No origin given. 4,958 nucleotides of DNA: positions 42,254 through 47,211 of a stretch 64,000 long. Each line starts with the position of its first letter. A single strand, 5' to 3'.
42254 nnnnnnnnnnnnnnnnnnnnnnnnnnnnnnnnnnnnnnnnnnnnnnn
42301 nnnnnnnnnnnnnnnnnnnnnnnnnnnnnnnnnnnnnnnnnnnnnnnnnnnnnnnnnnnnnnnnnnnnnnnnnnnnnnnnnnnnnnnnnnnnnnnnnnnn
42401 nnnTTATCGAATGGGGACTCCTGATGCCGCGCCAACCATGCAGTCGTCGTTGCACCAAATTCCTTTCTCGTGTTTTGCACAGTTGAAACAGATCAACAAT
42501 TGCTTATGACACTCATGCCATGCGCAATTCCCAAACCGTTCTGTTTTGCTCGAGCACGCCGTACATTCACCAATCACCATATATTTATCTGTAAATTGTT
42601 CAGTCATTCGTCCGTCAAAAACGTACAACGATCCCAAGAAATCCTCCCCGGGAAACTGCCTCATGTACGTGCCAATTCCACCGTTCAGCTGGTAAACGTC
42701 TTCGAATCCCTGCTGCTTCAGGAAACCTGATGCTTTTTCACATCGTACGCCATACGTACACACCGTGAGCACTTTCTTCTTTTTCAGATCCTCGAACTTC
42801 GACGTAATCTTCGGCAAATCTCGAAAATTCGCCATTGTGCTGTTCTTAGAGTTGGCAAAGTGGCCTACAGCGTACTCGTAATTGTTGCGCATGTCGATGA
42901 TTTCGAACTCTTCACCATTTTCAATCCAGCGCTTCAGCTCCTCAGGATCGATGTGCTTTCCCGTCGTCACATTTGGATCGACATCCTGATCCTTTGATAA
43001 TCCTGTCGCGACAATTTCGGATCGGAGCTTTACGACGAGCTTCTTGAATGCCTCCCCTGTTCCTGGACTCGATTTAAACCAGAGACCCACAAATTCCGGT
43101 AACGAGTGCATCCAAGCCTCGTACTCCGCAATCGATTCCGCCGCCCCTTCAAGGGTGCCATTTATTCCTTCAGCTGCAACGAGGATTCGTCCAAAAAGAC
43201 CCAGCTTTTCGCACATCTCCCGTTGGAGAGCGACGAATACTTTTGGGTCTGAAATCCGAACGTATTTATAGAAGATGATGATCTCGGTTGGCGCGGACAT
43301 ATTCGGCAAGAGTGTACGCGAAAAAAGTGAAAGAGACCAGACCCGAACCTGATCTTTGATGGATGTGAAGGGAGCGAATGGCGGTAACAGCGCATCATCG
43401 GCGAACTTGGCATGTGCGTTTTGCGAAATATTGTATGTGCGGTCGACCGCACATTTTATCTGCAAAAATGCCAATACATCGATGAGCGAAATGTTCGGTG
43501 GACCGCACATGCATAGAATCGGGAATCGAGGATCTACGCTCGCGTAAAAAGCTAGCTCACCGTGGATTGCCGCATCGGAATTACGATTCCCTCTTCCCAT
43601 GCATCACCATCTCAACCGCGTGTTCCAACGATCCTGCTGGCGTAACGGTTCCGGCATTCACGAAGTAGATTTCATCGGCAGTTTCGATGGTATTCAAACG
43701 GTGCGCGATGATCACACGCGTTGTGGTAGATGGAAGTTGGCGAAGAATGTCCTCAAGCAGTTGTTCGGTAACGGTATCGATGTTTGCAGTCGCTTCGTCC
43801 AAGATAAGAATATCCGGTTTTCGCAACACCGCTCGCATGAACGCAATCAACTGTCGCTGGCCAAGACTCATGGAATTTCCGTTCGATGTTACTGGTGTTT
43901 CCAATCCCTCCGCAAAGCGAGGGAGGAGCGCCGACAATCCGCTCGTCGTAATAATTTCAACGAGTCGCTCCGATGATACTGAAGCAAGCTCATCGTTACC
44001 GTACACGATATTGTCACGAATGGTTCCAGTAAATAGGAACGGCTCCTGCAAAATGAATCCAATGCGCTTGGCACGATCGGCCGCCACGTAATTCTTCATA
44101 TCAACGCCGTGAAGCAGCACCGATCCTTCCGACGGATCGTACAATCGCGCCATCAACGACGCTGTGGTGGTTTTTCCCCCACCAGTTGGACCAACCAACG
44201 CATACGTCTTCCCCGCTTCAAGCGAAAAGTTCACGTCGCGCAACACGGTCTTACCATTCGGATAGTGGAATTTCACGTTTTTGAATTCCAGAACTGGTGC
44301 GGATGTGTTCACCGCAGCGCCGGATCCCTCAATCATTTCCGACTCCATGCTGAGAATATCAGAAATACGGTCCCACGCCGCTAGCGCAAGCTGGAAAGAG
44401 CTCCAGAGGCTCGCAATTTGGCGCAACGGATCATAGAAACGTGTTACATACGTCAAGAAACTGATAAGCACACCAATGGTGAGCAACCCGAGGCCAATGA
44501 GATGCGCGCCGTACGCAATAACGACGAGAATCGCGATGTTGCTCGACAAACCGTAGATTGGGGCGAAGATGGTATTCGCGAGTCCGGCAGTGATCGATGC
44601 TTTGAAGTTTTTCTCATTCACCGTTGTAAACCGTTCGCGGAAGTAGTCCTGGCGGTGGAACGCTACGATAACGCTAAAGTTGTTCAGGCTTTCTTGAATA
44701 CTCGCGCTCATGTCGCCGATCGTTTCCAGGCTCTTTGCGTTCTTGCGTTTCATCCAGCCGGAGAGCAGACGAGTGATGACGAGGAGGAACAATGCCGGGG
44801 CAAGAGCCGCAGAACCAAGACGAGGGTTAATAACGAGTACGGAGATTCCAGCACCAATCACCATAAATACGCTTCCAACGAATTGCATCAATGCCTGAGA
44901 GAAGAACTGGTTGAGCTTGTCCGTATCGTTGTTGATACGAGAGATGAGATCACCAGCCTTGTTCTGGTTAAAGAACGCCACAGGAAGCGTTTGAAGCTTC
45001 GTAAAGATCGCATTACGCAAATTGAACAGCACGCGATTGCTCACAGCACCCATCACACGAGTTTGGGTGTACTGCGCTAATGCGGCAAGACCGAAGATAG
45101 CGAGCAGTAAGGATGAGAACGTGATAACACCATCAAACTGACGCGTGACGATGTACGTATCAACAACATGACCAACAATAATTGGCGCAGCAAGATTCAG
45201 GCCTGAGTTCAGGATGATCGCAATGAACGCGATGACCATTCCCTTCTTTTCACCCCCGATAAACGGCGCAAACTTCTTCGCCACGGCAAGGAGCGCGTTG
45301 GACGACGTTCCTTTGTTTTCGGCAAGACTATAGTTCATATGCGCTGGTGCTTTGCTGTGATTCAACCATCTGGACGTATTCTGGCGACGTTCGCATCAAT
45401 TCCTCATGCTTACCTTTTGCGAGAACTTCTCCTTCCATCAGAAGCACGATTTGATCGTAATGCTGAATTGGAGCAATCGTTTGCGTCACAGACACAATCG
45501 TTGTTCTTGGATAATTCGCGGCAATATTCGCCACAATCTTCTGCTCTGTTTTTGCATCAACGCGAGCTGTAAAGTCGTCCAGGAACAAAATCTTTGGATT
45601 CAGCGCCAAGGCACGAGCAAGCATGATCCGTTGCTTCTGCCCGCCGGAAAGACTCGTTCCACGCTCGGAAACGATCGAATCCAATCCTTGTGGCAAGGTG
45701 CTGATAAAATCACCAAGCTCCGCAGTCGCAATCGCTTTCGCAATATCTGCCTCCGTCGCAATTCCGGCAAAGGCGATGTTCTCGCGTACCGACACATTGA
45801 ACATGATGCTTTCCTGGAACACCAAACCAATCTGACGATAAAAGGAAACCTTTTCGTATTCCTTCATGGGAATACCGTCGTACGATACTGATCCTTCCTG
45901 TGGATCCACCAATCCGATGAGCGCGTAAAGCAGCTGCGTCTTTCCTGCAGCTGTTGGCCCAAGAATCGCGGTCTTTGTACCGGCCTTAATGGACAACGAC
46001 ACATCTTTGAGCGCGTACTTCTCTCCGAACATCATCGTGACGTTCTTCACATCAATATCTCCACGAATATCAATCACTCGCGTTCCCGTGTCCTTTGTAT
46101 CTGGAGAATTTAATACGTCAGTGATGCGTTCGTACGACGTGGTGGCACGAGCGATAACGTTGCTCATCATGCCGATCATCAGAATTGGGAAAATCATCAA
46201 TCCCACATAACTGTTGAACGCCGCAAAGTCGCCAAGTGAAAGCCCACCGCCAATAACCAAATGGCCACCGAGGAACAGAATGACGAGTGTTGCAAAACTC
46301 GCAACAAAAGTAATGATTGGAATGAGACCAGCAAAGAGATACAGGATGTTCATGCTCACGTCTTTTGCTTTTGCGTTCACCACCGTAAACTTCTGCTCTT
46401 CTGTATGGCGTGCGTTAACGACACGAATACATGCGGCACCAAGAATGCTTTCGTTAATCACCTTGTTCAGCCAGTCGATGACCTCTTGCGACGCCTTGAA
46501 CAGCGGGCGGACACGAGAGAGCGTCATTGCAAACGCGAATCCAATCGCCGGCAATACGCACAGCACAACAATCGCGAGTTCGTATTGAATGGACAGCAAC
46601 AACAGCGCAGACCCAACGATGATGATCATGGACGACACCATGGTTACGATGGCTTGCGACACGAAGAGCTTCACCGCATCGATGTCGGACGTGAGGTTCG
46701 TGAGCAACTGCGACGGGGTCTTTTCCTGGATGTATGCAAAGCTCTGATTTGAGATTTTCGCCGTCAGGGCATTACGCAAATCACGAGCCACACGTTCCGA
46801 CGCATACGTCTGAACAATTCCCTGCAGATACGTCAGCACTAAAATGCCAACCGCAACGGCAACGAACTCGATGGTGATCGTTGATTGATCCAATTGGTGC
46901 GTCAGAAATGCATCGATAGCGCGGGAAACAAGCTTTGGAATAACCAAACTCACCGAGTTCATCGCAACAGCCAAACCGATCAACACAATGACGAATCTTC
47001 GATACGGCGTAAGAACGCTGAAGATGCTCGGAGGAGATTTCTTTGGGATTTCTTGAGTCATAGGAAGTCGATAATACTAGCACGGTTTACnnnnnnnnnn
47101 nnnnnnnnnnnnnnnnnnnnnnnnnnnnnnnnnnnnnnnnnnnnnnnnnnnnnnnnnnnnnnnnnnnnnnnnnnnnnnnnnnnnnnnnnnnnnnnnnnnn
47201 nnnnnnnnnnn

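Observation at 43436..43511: Conserved operator module (perfect 18-bp palindrome plus half-site at exactly +60 bp) shared by two unrelated promoter regions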

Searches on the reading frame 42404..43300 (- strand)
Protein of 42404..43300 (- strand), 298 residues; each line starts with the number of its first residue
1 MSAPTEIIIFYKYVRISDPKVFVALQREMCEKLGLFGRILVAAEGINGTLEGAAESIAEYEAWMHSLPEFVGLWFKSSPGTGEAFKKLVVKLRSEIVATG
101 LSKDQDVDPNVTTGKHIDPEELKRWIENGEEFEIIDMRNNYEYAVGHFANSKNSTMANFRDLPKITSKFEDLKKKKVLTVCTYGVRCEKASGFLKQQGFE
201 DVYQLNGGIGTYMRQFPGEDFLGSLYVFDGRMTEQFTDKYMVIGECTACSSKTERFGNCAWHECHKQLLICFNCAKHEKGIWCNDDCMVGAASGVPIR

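Call 21: find_encoding_contigs(protein=window:42404-43300:-, flank=3000, max_places=10)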
Protein window:42404-43300:- (298 aa): no gene with exactly this product is on record in the collection.

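Call 28: find_homologous_proteins(query=window:42404-43300:-, max_evalue=1e-30)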
Query window:42404-43300:- (298 aa): 2749 proteins with E <= 1e-30 among 3725 candidates; the best 120 are listed.
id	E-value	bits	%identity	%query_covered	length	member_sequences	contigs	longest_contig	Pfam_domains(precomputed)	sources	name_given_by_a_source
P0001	2.1e-191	653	93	100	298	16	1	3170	PF12368.14,PF00581.26,PF17773.8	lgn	-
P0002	4.5e-178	609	86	100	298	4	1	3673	PF12368.14,PF00581.26,PF17773.8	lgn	-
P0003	2.6e-177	606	87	100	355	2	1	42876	PF12368.14,PF00581.26,PF17773.8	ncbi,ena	-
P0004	4.2e-177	606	86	100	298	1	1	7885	PF12368.14,PF00581.26,PF17773.8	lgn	-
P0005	2.0e-176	604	86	100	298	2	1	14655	PF12368.14,PF00581.26,PF17773.8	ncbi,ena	-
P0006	4.6e-175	599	85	100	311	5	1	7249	PF12368.14,PF00581.26,PF17773.8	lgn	-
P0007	3.5e-173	593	83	100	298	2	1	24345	PF12368.14,PF00581.26,PF17773.8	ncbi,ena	-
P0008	1.7e-168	578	82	99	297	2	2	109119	PF12368.14,PF00581.26,PF17773.8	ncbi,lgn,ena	-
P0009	2.3e-134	465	69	96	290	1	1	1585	PF12368.14,PF00581.26,PF17773.8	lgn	-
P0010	6.0e-131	454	67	96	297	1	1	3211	PF12368.14,PF00581.26,PF17773.8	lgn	-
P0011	3.1e-130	452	67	96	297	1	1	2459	PF12368.14,PF00581.26,PF17773.8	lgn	-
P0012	3.8e-130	452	69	96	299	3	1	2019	PF12368.14,PF00581.26,PF17773.8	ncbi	-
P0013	5.9e-130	451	67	97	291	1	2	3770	PF12368.14,PF00581.26,PF17773.8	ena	-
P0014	1.7e-129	449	65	99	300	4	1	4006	PF12368.14,PF00581.26,PF17773.8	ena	-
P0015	2.2e-129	449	68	95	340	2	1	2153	PF12368.14,PF00581.26,PF17773.8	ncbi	-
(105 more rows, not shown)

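Call 31: find_encoding_contigs(protein=P0001, flank=2500, max_places=6)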
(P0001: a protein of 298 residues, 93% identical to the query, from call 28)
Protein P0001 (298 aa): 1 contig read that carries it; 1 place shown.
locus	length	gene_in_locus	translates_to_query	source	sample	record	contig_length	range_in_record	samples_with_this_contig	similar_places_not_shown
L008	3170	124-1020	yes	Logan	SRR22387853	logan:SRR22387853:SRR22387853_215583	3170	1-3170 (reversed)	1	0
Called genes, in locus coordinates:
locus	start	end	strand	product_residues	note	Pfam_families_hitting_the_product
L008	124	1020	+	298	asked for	PF17773:UPF0176_N, PF00581:Rhodanese, PF12368:Rhodanese_C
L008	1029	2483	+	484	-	PF00005:ABC_tran, PF02463:SMC_N (faint), PF03193:RsgA_GTPase (faint), PF13401:AAA_22 (faint), PF13476:AAA_23 (faint), PF13555:AAA_29 (faint), PF20720:nSTAND3 (faint), PF00005:ABC_tran, +1 more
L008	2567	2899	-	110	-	-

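Call 32: find_encoding_contigs(protein=P0003, flank=2500, max_places=4)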
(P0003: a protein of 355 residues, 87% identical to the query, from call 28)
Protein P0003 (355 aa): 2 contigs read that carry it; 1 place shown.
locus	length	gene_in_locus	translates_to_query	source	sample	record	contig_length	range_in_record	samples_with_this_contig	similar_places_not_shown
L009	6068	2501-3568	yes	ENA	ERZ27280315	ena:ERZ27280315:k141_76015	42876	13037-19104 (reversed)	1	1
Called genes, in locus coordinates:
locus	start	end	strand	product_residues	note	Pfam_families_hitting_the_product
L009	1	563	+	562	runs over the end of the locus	PF00664:ABC_membrane, PF00005:ABC_tran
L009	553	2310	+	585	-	PF00664:ABC_membrane, PF00005:ABC_tran, PF13401:AAA_22 (faint)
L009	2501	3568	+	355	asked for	PF17773:UPF0176_N, PF00581:Rhodanese, PF12368:Rhodanese_C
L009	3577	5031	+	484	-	PF00005:ABC_tran, PF02463:SMC_N (faint), PF03193:RsgA_GTPase (faint), PF13401:AAA_22 (faint), PF13476:AAA_23 (faint), PF13555:AAA_29 (faint), PF20720:nSTAND3 (faint), PF00005:ABC_tran, +1 more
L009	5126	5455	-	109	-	-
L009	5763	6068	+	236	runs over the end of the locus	PF00072:Response_reg, PF00486:Trans_reg_C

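Call 33: find_encoding_contigs(protein=P0005, flank=2500, max_places=4)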
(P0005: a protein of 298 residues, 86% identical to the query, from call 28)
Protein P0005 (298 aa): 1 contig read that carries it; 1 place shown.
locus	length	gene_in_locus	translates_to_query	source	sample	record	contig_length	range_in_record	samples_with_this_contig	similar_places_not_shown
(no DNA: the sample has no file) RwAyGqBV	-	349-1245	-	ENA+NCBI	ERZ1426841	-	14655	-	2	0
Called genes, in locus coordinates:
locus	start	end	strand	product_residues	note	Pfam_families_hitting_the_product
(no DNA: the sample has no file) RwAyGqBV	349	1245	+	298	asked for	PF17773:UPF0176_N, PF00581:Rhodanese, PF12368:Rhodanese_C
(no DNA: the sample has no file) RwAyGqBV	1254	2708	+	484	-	PF00005:ABC_tran, PF02463:SMC_N (faint), PF03193:RsgA_GTPase (faint), PF13191:AAA_16 (faint), PF13401:AAA_22 (faint), PF13476:AAA_23 (faint), PF13555:AAA_29 (faint), PF00005:ABC_tran, +3 more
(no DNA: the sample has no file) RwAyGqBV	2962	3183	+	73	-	-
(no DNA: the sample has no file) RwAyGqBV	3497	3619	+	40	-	-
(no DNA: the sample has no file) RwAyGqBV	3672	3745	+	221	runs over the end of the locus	PF00072:Response_reg, PF00486:Trans_reg_C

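Call 34: find_encoding_contigs(protein=P0007, flank=2500, max_places=4)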
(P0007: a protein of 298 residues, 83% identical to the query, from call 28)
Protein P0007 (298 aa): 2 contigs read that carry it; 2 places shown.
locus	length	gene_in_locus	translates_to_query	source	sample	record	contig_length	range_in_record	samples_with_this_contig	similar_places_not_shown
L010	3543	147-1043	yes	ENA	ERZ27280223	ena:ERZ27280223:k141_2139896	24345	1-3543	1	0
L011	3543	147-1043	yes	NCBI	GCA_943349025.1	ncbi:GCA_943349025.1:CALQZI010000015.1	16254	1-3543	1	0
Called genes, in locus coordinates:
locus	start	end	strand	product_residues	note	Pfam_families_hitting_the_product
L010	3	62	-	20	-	?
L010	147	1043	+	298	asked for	PF17773:UPF0176_N, PF00581:Rhodanese, PF12368:Rhodanese_C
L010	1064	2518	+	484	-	PF00005:ABC_tran, PF02463:SMC_N (faint), PF03193:RsgA_GTPase (faint), PF13191:AAA_16 (faint), PF13476:AAA_23 (faint), PF13555:AAA_29 (faint), PF20720:nSTAND3 (faint), PF00005:ABC_tran, +1 more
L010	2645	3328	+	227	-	PF00072:Response_reg, PF00486:Trans_reg_C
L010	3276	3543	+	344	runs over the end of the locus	PF00512:HisKA, PF02518:HATPase_c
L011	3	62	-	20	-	?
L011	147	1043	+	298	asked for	PF17773:UPF0176_N, PF00581:Rhodanese, PF12368:Rhodanese_C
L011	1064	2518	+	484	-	PF00005:ABC_tran, PF02463:SMC_N (faint), PF03193:RsgA_GTPase (faint), PF13191:AAA_16 (faint), PF13476:AAA_23 (faint), PF13555:AAA_29 (faint), PF20720:nSTAND3 (faint), PF00005:ABC_tran, +1 more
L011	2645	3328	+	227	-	PF00072:Response_reg, PF00486:Trans_reg_C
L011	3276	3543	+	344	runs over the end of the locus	PF00512:HisKA, PF02518:HATPase_c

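Call 35: find_encoding_contigs(protein=P0008, flank=2500, max_places=4)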
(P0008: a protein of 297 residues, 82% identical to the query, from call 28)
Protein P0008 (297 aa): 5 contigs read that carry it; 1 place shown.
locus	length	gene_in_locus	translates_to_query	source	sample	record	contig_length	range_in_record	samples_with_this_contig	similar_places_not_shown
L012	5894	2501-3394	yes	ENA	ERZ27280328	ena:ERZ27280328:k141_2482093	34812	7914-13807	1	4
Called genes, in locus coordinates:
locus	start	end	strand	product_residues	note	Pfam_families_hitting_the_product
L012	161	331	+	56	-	-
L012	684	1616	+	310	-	PF18920:DUF5671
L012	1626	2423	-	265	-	-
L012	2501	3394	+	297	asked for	PF17773:UPF0176_N, PF00581:Rhodanese, PF12368:Rhodanese_C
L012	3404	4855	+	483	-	PF00005:ABC_tran, PF02463:SMC_N (faint), PF03193:RsgA_GTPase (faint), PF13401:AAA_22 (faint), PF13476:AAA_23 (faint), PF13555:AAA_29 (faint), PF20720:nSTAND3 (faint), PF00005:ABC_tran, +2 more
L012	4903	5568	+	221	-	PF00072:Response_reg, PF00486:Trans_reg_C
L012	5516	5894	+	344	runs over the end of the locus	PF00512:HisKA, PF02518:HATPase_c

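Call 42: search_protein_families(library=pfam, proteins=[window:42404-43300:-], max_evalue=0.001)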
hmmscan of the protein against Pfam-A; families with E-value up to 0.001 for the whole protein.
window:42404-43300:- (298 aa): 3 families
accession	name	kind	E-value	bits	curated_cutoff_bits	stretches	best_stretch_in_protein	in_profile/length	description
PF17773.7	UPF0176_N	-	8.5e-25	87.4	26.2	1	6-96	2-92/92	UPF0176 acylphosphatase like domain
PF12368.13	Rhodanese_C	-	8.7e-17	61.6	26.9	1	223-287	2-65/66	Rhodanase C-terminal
PF00581.25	Rhodanese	-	8.1e-14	52.3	22.2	1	119-209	2-96/102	Rhodanese-like domain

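Call 47: find_encoding_contigs(protein=P0004, flank=2500, max_places=4)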
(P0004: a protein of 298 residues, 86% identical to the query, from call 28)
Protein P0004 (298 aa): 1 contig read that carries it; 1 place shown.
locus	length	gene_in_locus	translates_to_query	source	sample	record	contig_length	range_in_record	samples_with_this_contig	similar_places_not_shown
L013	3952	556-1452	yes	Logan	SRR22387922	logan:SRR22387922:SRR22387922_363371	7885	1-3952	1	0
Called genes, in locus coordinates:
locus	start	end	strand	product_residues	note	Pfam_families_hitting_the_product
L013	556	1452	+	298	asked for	PF17773:UPF0176_N, PF00581:Rhodanese, PF12368:Rhodanese_C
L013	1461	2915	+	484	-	PF00005:ABC_tran, PF02463:SMC_N (faint), PF03193:RsgA_GTPase (faint), PF13191:AAA_16 (faint), PF13401:AAA_22 (faint), PF13476:AAA_23 (faint), PF13555:AAA_29 (faint), PF00005:ABC_tran, +3 more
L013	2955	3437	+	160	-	-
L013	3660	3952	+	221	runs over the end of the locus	PF00072:Response_reg, PF00486:Trans_reg_C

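Call 48: find_encoding_contigs(protein=P0006, flank=2500, max_places=4)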
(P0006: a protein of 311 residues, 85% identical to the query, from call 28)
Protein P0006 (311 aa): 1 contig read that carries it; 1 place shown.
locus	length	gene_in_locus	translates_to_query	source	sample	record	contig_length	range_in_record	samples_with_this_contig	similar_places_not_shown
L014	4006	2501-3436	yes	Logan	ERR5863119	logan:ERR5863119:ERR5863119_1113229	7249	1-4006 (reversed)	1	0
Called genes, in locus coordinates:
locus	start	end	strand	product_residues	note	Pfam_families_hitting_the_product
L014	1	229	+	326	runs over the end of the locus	PF11141:DUF2914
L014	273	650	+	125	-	PF23477:zf_Tbcl_2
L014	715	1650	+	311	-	PF18920:DUF5671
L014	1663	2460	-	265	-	-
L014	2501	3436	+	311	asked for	PF17773:UPF0176_N, PF00581:Rhodanese, PF12368:Rhodanese_C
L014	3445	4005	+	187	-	?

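Call 83: search_protein_families(library=padloc, proteins=[window:42404-43300:-], max_evalue=0.001)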
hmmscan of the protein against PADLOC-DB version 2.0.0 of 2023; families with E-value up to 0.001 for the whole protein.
window:42404-43300:- (298 aa): 0 families

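Call 84: search_protein_families(library=ncbifam, proteins=[window:42404-43300:-], max_evalue=0.001)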
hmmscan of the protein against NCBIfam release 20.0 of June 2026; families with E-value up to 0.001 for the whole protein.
window:42404-43300:- (298 aa): 9 families
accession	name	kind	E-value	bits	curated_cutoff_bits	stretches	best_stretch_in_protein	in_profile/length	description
NF001133.1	PRK00142.1-1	equivalog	9.1e-70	234.8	170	1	7-235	1-228/229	oxygen-dependent tRNA uridine(34) hydroxylase TrhO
NF003703.0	PRK05320.1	equivalog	3.6e-48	164.6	331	1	10-254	8-255/280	sulfurtransferase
NF002397.0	PRK01415.1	equivalog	6.5e-30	104.7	280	1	6-232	6-231/247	hypothetical protein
NF045521.1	rhoda_near_glyco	subfamily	5.9e-12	45.6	145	1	117-213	20-109/144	rhodanese homology domain-containing protein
NF001195.0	PRK00162.1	equivalog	1.2e-11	44.8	102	1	115-219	5-103/108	thiosulfate sulfurtransferase GlpE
NF005902.0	PRK07878.1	equivalog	1.2e-11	44.1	647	1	110-216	282-385/392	adenylyltransferase/sulfurtransferase MoeZ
NF006444.0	PRK08762.1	equivalog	9e-09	34.4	449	1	115-213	15-108/387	molybdopterin-synthase adenylyltransferase MoeB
NF005646.0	PRK07411.1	equivalog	6.4e-08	32.1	633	1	115-214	282-381/390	molybdopterin-synthase adenylyltransferase MoeB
NF041203.1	rhodanese_LYCAU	equivalog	0.00029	20.5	115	1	115-214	21-118/126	rhodanese-related (seleno)protein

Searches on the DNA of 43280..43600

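Call 85: search_rna_families(source=window, start=43280, end=43600, threshold=evalue, max_evalue=1)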
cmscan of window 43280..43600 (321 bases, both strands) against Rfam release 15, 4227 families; matches with E-value up to 1: 3.
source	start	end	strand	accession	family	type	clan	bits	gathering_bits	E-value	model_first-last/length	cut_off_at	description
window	43433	43512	+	RF04176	mir-3149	Gene; miRNA;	-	28.1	100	0.002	1-83/83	no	mir-3149 microRNA precursor family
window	43429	43515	+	RF03654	MIR4239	Gene; miRNA;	-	19.2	100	0.18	1-120/120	no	MIR4239 microRNA precursor family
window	43420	43527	+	RF03631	MIR3440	Gene; miRNA;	-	18.2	105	0.23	1-127/127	no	MIR3440 microRNA precursor family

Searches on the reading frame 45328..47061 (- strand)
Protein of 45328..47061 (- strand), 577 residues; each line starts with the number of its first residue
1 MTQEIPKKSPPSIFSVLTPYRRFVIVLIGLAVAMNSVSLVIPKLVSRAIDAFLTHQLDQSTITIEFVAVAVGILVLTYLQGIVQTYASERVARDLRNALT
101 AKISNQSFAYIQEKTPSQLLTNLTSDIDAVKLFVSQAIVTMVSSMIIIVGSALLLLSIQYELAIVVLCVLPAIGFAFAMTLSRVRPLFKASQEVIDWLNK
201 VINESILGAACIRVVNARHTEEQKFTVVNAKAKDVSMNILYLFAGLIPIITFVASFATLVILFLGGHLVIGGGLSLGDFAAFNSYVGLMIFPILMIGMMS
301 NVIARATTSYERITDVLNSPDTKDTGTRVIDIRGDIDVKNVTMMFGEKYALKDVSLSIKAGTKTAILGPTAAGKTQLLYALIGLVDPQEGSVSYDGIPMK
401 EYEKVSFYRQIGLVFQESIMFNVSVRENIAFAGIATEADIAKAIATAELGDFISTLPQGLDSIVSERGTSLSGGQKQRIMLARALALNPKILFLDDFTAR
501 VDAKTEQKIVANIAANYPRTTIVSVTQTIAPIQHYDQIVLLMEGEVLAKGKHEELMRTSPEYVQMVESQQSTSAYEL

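Call 42: search_protein_families(library=pfam, proteins=[window:45328-47061:-], max_evalue=0.001)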
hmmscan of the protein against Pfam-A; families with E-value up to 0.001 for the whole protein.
window:45328-47061:- (577 aa): 2 families
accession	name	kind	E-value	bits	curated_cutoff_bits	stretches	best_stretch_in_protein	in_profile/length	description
PF00664.28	ABC_membrane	-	4.8e-39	135.1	28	1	25-292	2-273/274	ABC transporter transmembrane region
PF00005.33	ABC_tran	-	8e-31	107.9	25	1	351-499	1-137/137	ABC transporter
